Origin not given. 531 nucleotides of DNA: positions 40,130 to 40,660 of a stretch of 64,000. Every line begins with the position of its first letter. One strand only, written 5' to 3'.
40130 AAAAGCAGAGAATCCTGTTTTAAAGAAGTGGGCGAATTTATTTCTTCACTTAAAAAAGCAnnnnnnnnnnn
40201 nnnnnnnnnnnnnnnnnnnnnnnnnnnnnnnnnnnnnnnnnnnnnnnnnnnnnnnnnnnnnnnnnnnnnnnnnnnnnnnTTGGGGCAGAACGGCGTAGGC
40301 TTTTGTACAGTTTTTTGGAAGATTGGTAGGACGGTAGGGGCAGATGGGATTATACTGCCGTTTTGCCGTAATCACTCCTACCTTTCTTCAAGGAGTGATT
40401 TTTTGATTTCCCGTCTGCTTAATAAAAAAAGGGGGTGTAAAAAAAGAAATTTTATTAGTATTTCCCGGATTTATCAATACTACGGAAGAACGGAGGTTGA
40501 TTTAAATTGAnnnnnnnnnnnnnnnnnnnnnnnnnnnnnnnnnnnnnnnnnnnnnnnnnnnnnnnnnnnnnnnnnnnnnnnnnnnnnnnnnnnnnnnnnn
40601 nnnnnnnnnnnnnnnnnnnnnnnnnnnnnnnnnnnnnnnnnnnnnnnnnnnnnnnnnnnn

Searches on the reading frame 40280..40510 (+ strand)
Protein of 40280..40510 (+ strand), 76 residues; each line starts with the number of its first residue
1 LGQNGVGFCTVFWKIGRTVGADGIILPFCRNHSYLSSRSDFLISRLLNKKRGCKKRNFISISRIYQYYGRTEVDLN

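Call 13: search_protein_families(library=pfam, proteins=[window:40280-40510:+], max_evalue=0.01)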
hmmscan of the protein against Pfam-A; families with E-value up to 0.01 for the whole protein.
window:40280-40510:+ (76 aa): 0 families
